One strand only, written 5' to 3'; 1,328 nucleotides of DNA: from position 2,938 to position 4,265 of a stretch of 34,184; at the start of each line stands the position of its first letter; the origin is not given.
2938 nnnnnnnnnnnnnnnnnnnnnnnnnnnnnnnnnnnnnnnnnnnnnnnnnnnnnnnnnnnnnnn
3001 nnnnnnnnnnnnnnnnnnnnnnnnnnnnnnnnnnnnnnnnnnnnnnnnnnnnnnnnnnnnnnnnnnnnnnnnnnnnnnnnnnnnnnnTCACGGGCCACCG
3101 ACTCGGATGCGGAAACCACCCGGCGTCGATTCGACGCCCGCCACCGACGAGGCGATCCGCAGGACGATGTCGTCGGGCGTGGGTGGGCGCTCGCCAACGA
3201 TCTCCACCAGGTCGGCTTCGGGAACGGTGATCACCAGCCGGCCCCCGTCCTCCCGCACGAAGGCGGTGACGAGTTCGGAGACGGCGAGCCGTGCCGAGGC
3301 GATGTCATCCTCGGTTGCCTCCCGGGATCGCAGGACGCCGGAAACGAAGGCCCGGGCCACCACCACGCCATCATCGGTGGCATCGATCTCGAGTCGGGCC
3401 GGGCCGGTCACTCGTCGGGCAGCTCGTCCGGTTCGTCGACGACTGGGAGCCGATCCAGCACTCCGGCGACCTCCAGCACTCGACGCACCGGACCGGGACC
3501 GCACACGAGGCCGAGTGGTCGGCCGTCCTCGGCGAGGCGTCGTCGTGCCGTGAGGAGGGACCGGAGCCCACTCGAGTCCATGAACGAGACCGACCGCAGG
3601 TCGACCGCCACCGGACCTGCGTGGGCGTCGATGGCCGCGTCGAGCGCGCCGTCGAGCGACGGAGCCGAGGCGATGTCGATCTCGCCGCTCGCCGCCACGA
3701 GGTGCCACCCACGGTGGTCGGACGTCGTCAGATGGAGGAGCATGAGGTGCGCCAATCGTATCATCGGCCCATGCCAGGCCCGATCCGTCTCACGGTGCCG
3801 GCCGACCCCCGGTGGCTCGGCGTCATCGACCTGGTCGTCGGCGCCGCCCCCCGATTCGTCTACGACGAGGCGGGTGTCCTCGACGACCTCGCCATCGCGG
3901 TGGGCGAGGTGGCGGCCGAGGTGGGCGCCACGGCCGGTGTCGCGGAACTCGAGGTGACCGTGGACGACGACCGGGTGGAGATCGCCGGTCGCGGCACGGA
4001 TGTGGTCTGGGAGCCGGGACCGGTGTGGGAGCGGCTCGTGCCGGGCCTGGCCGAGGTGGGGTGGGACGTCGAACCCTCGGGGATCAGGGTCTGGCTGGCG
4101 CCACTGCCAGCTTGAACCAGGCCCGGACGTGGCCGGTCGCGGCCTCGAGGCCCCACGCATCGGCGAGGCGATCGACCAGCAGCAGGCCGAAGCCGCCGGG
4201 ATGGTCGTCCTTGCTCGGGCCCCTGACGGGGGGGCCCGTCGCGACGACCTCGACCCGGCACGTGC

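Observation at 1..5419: Compact stress-sigma island: a partner-switching circuit co-packaged with its apparent regulon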

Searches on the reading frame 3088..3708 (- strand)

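Call 4: search_protein_families(library=pfam, max_evalue=1, proteins=[window:3088-3708:-])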
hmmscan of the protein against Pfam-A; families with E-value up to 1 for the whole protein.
window:3088-3708:- (206 aa): 1 family
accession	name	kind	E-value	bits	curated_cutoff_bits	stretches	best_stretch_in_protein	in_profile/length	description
PF13581.12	HATPase_c_2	-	0.074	13.5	27.4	1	110-151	3-44/127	Histidine kinase-like ATPase domain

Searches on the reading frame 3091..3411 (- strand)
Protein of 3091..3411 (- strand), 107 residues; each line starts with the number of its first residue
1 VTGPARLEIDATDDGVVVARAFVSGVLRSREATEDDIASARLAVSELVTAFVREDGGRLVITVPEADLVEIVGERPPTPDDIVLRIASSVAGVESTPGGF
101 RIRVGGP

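Call 30: find_homologous_proteins(query=window:3091-3411:-, max_evalue=0.001)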
Query window:3091-3411:- (107 aa): 9 proteins with E <= 0.001 among 42 candidates.
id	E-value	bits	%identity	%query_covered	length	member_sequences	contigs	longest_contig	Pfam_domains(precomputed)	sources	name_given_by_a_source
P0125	5.9e-57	208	99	100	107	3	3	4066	-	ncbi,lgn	ncbi:MAG: hypothetical protein AB1Z57_04135 [Acidimicrobiia bacterium]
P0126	3.2e-43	164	79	100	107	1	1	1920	-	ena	-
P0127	3.9e-36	141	69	98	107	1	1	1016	-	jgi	jgi:hypothetical protein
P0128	4.4e-35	138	70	97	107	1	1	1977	-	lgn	-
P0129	5.5e-33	131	70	98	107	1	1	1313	-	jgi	jgi:hypothetical protein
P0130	7.4e-33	130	69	99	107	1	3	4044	-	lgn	-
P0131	9.9e-33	130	68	98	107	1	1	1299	-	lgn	-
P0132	9.1e-30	121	58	99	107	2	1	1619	-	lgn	-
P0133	4.4e-29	118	62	98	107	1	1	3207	-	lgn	-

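Call 52: search_protein_families(library=ncbifam, max_evalue=0.01, proteins=[window:3091-3411:-])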
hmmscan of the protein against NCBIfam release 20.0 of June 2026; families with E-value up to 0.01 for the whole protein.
window:3091-3411:- (107 aa): 3 families
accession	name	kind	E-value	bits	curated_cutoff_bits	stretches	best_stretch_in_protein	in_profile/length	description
NF041045.1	RsbA_anti_sig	subfamily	0.0002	20.7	210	1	13-72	188-249/303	anti-sigma factor RsbA family regulatory protein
NF003144.0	PRK04069.1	equivalog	0.00042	19.7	145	1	6-53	9-56/161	anti-sigma B factor RsbW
TIGR01924.1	rsbW_low_gc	equivalog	0.0013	18.2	155.05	1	7-53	10-56/159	anti-sigma B factor RsbW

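Call 53: search_solved_structures(query=A2, max_evalue=10, show_alignments=3)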
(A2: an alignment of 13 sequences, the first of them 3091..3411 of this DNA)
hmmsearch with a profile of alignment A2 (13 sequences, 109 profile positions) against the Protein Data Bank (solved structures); distinct sequences matched with E-value up to 10: 9.
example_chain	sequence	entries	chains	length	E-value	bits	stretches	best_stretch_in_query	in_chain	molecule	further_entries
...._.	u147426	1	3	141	0.0051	20.1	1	6-76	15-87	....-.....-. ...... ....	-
8ih8_C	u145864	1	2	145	0.0057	19.9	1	6-76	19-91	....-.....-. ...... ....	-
1tid_A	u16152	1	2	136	0.012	18.9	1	1-56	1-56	Anti-sigma F factor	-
1th8_A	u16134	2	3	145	0.014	18.7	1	1-56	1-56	Anti-sigma F factor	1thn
1til_A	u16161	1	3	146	0.019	18.2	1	1-56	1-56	Anti-sigma F factor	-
1l0o_A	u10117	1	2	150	0.021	18.1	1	1-56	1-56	Anti-sigma F factor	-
6m36_A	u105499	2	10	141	0.041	17.2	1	7-56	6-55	Serine-protein kinase RsbW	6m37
2n54_A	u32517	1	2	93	0.41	13.9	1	38-89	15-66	Lymphotactin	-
1j8i_A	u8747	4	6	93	0.48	13.7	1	38-89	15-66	Lymphotactin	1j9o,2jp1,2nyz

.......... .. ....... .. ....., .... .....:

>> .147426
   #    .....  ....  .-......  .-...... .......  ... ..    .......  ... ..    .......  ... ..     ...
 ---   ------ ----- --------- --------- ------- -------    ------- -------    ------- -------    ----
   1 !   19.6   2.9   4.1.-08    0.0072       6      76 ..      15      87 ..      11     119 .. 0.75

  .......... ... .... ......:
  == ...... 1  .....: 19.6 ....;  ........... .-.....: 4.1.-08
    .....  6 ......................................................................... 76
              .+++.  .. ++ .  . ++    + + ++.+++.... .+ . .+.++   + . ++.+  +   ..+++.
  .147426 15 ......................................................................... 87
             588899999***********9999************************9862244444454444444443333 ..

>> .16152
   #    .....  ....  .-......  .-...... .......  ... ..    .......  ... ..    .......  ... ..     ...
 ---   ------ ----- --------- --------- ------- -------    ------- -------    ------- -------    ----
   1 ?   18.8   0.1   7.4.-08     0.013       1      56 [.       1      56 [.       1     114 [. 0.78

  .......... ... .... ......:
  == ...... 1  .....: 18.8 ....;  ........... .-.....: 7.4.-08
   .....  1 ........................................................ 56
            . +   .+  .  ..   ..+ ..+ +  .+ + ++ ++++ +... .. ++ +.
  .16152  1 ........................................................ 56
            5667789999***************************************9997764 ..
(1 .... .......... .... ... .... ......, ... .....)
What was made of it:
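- On UsfX/RsbW1-type non-kinase anti-SigF: The best PDB hits are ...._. and 8ih8_C at E = 0.005, which is marginal (call 53).
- Closest known: Mycobacterial SigF partner-switching system. Same: Its best solved-structure match is UsfX (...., 8ih8; call 53).
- Checked: The top PDB sequence hits are M. tuberculosis RsbW/UsfX, SpoIIAB and RsbW (call 53).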

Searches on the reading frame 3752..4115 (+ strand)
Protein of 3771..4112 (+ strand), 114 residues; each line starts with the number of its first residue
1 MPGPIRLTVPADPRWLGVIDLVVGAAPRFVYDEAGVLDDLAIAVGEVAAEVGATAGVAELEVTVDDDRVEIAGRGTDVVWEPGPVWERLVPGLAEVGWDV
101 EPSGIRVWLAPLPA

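Call 4: search_protein_families(library=pfam, max_evalue=1, proteins=[window:3752-4115:+])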
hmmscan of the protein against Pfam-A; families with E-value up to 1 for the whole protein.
window:3752-4115:+ (121 aa): 0 families

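Call 31: find_homologous_proteins(query=window:3771-4112:+, max_evalue=0.001)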
Query window:3771-4112:+ (114 aa): 5 proteins with E <= 0.001 among 146 candidates.
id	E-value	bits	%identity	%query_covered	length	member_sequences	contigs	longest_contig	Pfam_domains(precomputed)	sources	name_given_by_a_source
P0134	4.6e-65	235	100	100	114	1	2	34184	-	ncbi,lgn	ncbi:MAG: hypothetical protein AB1Z57_04125 [Acidimicrobiia bacterium]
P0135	1.1e-52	195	84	100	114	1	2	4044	-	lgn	-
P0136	3.7e-45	171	81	93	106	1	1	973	-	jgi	jgi:hypothetical protein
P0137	2.2e-44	168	71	100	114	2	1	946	-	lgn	-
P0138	7.0e-39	151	72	99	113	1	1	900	-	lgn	-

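Call 52: search_protein_families(library=ncbifam, max_evalue=0.01, proteins=[window:3771-4112:+])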
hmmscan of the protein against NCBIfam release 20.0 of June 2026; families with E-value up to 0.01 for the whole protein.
window:3771-4112:+ (114 aa): 0 families

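Call 54: search_solved_structures(query=A3, max_evalue=10, show_alignments=2)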
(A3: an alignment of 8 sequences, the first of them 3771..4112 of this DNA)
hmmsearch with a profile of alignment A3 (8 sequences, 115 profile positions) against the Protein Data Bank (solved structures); distinct sequences matched with E-value up to 10: 14.
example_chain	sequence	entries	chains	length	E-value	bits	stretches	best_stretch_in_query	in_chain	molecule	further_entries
6m36_A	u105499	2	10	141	0.003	20.7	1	3-51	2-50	Serine-protein kinase RsbW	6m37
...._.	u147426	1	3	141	0.01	19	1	5-95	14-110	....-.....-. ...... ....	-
8ih8_C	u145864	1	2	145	0.012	18.8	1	5-95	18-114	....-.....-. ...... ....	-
8fjf_A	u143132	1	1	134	0.082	16.1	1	33-79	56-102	H10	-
7dvg_A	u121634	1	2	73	0.087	16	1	47-79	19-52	Disease resistance protein RGA5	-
9tfs_B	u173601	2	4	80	0.11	15.6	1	47-84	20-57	Protein kinase domain-containing protein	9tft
8b2r_A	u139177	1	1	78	0.13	15.5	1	48-79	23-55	Disease resistance protein RGA5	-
7b1i_B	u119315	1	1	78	0.15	15.2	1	50-79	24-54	OSIGBa0128P10.9 protein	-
9tfq_C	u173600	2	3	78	0.33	14.1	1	47-79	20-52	Engineered integrated domain of Rmo2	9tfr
9tfp_B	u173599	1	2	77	0.4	13.9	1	47-84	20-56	Protein kinase domain-containing protein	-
7oj5_A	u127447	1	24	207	0.47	13.6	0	67-98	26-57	Imidazoleglycerol-phosphate dehydratase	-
8qav_A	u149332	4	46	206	0.47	13.6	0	67-98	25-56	Imidazoleglycerol-phosphate dehydratase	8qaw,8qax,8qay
2f1d_A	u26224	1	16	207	0.65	13.2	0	67-98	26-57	Imidazoleglycerol-phosphate dehydratase 1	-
3rmt_A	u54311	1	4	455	3.6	10.8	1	57-88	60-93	3-phosphoshikimate 1-carboxyvinyltransferase 1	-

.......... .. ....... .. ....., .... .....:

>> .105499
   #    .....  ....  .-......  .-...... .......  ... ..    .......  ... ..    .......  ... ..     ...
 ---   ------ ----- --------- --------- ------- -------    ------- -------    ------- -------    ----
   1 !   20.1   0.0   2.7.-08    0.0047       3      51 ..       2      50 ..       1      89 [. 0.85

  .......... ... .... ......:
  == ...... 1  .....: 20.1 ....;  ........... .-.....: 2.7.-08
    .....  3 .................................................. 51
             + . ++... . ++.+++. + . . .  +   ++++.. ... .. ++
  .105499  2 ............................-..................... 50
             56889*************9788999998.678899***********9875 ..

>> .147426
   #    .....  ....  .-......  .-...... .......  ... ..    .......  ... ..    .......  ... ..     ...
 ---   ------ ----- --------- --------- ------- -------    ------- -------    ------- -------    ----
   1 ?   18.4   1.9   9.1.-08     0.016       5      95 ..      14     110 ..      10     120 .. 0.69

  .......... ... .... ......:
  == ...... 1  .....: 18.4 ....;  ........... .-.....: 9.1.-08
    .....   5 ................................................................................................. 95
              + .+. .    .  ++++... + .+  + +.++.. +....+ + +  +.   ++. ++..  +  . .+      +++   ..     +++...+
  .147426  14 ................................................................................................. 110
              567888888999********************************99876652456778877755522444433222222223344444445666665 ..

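Call 56: predict_structure(alignment_id=A5)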
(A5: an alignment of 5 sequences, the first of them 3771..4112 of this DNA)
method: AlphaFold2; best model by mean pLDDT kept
length: 114 residues; sequences in the alignment: 5
mean_pLDDT: 86.3   pTM: 0.81
mean pLDDT of the five models: 86.3, 83.3, 83.2, 80.4, 47.8
residues with pLDDT >= 90: 49; 70-90: 59; 50-70: 6; < 50: 0
segments of 3 or more residues with pLDDT < 50: none
pLDDT, mean of each block of 10 residues (from residue 1): 84 87 79 74 90 93 91 93 82 88 93 75
secondary structure, 60 per line:
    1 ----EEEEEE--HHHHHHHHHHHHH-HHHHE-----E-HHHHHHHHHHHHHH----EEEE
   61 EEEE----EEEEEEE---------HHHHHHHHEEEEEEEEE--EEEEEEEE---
elements in order: E5-10 H13-25 H27-30 H39-52 E57-64 E69-75 H85-92 E93-101 E104-111
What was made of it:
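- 3771..4115 (+): 114-aa divergent RsbW-fold protein without the N-box Asn. It is transcribed divergently from the STAS gene and overlaps the 3' end of the 134-aa gene by 32 nt. AlphaFold model (call 56).
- Checked: AlphaFold model pLDDT 86, pTM 0.81 (call 56).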

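Call 62: fold_search(model_id=the predicted structure, library=pdb)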
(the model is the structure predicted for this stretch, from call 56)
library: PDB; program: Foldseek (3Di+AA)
matches with E <= 10: 597; with E <= 0.001: 19
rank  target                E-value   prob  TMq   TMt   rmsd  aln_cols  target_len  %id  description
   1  6m36_A                1.3e-06  1.00  0.64  0.70   3.5       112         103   25  The crystal structure of B. subtilis RsbV/RsbW complex in the monoclinic crystal form (released 2020-07-15)
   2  6m37_C                3.8e-06  1.00  0.65  0.64   3.8       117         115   25  The crystal structure of B. subtilis RsbV/RsbW complex in the hexagonal crystal form (released 2020-07-15)
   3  8ih8_C                4.1e-06  1.00  0.66  0.59   4.4       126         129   25  anti-sigmaF factor and Anti-sigmaF factor antagonist complex(usfx-RsfB) (released 2024-02-28)
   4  6m37_A                8.6e-06  1.00  0.66  0.67   3.2       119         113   25  The crystal structure of B. subtilis RsbV/RsbW complex in the hexagonal crystal form (released 2020-07-15)
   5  6m36_I                9.1e-06  1.00  0.64  0.69   4.0       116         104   26  The crystal structure of B. subtilis RsbV/RsbW complex in the monoclinic crystal form (released 2020-07-15)
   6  8ih8_D                1.1e-05  1.00  0.70  0.62   4.0       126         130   26  anti-sigmaF factor and Anti-sigmaF factor antagonist complex(usfx-RsfB) (released 2024-02-28)
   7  6m36_G                1.2e-05  1.00  0.51  0.54   4.3       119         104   19  The crystal structure of B. subtilis RsbV/RsbW complex in the monoclinic crystal form (released 2020-07-15)
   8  6m36_C                1.3e-05  1.00  0.58  0.62   3.9       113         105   24  The crystal structure of B. subtilis RsbV/RsbW complex in the monoclinic crystal form (released 2020-07-15)
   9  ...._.                1.7e-05  1.00  0.66  0.59   4.4       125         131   26  The sigF and anti-sigma factor complex (released 2024-10-16)
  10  6m36_E                1.8e-05  1.00  0.63  0.71   3.4       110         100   26  The crystal structure of B. subtilis RsbV/RsbW complex in the monoclinic crystal form (released 2020-07-15)
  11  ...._D                1.0e-04  1.00  0.71  0.63   4.1       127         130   27  The sigF and anti-sigma factor complex (released 2024-10-16)
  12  1th8_A                1.0e-04  1.00  0.59  0.53   4.8       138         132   15  Crystal Structures of the ADP and ATP bound forms of the Bacillus Anti-sigma factor SpoIIAB in complex with the Anti-a (released 2004-06-15)
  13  1til_E                1.2e-04  1.00  0.57  0.49   5.1       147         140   15  Crystal Structures of the ADP and ATP bound forms of the Bacillus Anti-sigma factor SpoIIAB in complex with the Anti-a (released 2004-06-15)
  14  6m36_O                1.4e-04  1.00  0.59  0.67   3.6       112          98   24  The crystal structure of B. subtilis RsbV/RsbW complex in the monoclinic crystal form (released 2020-07-15)
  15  1l0o_A                1.6e-04  1.00  0.57  0.49   5.2       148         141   15  Crystal Structure of the Bacillus stearothermophilus Anti-Sigma Factor SpoIIAB with the Sporulation Sigma Factor Sigma (released 2002-04-03)
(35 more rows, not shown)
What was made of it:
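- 3771..4115 (+): Foldseek top 19 hits are RsbW, UsfX or SpoIIAB (call 62).
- Checked: The top 19 Foldseek PDB hits are all RsbW, UsfX or SpoIIAB (call 62).
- Tried and rejected: It also folds confidently into an RsbW-like domain (calls 56, 62).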
